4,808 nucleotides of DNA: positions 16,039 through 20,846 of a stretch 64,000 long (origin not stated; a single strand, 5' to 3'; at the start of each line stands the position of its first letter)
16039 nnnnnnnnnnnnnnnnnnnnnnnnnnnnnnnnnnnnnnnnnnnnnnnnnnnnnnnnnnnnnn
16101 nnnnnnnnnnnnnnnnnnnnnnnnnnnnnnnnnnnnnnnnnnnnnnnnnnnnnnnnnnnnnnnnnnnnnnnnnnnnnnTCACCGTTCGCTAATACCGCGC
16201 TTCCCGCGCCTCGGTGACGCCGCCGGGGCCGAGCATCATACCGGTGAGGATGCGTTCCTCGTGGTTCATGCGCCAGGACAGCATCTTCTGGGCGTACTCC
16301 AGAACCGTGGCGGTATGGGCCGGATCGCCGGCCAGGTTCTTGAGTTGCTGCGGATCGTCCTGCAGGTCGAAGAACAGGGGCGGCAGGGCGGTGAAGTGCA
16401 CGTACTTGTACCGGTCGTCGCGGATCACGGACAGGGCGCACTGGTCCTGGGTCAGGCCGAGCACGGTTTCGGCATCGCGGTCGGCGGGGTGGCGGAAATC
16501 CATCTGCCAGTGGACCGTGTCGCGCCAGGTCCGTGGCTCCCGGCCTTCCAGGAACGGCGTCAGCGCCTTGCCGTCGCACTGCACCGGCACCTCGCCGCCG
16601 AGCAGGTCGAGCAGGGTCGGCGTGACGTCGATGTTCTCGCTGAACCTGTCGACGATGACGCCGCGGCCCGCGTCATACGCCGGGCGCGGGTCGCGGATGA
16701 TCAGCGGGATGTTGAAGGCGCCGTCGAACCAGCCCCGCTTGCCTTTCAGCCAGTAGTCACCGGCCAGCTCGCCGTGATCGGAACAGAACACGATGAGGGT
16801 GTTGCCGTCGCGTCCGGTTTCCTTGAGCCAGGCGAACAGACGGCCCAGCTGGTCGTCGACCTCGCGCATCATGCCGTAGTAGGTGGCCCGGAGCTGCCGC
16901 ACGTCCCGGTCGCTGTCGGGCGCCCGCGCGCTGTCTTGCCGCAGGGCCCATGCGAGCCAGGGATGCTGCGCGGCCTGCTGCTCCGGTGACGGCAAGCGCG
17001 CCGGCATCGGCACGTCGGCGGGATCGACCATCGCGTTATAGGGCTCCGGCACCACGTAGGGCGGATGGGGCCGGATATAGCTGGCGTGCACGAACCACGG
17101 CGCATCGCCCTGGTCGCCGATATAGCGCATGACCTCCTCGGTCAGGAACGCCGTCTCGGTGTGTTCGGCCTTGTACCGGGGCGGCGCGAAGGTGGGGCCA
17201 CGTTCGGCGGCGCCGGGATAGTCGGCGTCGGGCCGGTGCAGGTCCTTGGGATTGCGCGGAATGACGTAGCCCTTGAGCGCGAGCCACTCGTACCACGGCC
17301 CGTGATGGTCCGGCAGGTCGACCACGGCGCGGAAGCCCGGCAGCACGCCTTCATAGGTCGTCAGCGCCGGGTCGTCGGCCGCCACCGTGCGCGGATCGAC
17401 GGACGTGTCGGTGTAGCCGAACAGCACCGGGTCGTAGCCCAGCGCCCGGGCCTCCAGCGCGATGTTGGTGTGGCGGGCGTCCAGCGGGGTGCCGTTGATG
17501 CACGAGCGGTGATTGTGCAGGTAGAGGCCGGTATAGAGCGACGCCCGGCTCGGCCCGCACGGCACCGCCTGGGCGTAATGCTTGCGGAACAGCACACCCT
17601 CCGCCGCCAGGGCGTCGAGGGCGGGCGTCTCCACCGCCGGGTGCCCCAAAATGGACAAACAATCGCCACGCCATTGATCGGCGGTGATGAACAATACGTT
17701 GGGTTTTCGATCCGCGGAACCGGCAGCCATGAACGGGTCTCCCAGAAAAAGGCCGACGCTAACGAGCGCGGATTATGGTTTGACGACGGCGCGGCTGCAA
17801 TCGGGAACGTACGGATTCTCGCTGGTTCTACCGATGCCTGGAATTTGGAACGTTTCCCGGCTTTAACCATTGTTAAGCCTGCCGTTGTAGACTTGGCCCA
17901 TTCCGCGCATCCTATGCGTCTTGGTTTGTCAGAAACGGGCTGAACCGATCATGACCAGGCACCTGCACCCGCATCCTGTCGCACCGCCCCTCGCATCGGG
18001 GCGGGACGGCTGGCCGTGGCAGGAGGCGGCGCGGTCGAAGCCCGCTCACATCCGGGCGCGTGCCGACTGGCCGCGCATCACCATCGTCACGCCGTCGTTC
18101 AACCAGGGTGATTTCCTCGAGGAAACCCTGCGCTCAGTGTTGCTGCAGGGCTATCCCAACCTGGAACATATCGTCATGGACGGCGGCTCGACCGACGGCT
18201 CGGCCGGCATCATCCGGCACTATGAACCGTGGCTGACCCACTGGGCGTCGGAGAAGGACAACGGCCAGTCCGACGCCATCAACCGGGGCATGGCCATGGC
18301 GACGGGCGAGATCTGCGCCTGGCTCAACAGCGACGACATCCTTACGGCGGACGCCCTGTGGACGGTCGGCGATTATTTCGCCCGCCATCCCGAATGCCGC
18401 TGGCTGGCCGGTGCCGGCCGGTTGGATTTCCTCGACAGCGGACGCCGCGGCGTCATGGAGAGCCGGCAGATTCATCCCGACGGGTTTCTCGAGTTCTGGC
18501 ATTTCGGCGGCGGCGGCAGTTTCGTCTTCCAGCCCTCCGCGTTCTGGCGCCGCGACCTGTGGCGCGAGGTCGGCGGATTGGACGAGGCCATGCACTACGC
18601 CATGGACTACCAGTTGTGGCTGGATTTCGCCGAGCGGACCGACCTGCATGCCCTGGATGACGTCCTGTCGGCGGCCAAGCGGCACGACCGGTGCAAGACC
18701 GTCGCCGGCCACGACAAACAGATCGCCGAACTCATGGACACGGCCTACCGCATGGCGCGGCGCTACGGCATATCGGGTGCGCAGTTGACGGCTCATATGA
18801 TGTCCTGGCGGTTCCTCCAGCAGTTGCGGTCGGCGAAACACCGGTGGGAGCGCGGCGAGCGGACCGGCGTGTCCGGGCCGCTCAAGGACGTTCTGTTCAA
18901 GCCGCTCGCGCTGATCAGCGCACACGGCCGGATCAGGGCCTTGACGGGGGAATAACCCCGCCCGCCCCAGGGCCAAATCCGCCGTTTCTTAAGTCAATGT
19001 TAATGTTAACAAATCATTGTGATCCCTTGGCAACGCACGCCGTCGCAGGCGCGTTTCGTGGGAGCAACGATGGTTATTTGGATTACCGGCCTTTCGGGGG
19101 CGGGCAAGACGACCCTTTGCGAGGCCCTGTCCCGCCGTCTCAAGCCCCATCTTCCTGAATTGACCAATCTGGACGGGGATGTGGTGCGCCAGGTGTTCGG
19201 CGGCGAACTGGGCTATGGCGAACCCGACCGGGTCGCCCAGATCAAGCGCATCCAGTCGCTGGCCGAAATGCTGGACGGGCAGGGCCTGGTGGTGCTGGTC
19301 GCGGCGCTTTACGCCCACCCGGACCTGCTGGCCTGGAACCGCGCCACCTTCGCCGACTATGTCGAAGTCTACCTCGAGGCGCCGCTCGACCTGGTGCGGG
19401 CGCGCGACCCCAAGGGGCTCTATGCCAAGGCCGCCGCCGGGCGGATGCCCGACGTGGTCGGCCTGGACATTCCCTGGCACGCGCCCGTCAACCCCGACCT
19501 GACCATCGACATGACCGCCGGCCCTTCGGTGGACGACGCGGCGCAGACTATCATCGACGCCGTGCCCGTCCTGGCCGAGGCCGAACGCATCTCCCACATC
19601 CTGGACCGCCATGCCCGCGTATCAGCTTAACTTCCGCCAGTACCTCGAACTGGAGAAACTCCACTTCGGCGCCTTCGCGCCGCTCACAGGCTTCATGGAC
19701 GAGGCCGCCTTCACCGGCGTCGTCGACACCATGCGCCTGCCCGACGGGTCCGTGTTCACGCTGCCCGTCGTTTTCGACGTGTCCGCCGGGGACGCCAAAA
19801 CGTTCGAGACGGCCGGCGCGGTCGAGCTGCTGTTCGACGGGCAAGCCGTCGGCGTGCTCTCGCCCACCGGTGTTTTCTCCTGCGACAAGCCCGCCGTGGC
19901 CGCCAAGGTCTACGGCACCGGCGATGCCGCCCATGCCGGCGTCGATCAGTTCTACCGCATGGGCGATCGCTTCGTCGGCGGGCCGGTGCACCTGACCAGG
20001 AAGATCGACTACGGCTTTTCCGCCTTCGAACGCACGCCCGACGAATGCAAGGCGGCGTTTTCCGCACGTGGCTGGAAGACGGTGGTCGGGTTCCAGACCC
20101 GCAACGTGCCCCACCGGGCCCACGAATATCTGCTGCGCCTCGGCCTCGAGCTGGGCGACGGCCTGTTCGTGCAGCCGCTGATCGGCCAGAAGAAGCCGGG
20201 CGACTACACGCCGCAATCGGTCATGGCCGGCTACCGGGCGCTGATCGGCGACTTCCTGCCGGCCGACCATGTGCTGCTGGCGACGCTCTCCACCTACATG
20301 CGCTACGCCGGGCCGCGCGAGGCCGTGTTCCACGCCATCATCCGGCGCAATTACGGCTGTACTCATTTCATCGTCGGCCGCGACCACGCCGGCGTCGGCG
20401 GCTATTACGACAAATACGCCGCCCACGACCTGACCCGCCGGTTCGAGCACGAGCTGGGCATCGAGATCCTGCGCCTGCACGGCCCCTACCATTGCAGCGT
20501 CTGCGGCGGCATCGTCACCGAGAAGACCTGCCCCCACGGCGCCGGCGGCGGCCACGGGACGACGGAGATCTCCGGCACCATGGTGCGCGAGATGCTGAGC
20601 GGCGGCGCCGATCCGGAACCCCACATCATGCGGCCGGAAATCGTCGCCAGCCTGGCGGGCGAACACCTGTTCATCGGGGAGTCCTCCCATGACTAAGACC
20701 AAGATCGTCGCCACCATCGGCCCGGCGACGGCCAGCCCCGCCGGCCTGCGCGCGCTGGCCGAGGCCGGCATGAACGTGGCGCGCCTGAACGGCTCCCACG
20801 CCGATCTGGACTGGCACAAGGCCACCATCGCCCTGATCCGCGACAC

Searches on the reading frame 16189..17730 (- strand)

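Call 41: search_protein_families(library=pfam, proteins=[window:16189-17730:-], max_evalue=0.001)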
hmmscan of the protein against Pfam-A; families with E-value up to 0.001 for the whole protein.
window:16189-17730:- (513 aa): 3 families
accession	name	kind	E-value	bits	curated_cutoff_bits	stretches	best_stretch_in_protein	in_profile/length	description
PF00884.28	Sulfatase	-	1.9e-46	159.2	25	1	10-378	1-300/301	Sulfatase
PF16347.10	SGSH_C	-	7.6e-18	65.6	29.3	1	328-485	5-150/154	N-sulphoglucosamine sulphohydrolase, C-terminal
PF01663.27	Phosphodiest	-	4e-10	40.3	23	1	287-320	187-220/342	Type I phosphodiesterase / nucleotide pyrophosphatase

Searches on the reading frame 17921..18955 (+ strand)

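Call 41: search_protein_families(library=pfam, proteins=[window:17921-18955:+], max_evalue=0.001)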
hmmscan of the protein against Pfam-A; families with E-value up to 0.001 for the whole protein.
window:17921-18955:+ (344 aa): 3 families
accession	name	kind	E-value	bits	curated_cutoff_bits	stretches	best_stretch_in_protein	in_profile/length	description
PF00535.33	Glycos_transf_2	-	2.9e-21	76.6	23.3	1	54-155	1-105/168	Glycosyl transferase family 2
PF13641.12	Glyco_tranf_2_3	-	2.4e-08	34.7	27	1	51-235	1-193/230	Glycosyltransferase like family 2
PF10111.15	Glyco_tranf_2_2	-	1.9e-06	28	27.3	1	63-146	12-99/276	Glycosyltransferase like family 2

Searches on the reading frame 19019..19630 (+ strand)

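Call 41: search_protein_families(library=pfam, proteins=[window:19019-19630:+], max_evalue=0.001)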
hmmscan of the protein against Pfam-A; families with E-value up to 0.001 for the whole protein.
window:19019-19630:+ (203 aa): 5 families
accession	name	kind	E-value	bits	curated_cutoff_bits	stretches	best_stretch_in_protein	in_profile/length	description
PF01583.26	APS_kinase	-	5.7e-36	124.3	21.1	1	17-164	2-152/152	Adenylylsulphate kinase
PF13238.12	AAA_18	-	1.1e-07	32.8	29.4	1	20-129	1-107/128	AAA domain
PF13671.12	AAA_33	-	9e-05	23.2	27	1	19-129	1-114/143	AAA domain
PF00005.33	ABC_tran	-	0.00042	21.4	25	1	19-48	13-42/137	ABC transporter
PF13401.12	AAA_22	-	0.00048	20.9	27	0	19-44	7-32/130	AAA domain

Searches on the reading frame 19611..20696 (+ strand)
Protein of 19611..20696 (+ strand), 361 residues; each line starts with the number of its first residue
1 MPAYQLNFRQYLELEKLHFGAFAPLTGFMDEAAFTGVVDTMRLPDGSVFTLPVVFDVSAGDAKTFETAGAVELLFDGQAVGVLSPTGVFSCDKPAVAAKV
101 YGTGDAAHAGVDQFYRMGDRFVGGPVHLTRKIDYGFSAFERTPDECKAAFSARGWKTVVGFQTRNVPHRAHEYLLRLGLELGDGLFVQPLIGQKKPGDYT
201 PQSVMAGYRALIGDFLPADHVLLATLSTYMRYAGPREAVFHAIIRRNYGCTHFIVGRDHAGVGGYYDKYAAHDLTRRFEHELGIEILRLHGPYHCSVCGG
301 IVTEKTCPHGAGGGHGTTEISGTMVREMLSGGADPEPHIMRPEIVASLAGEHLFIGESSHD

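Call 41: search_protein_families(library=pfam, proteins=[window:19611-20696:+], max_evalue=0.001)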
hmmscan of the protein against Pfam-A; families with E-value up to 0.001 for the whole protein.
window:19611-20696:+ (361 aa): 2 families
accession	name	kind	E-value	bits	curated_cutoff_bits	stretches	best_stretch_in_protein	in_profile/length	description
PF01747.23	ATP-sulfurylase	-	3.1e-77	259.2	24.3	1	139-349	3-210/212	ATP-sulfurylase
PF14306.12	PUA_2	-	2.7e-32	112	27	1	1-129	28-157/159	PUA-like domain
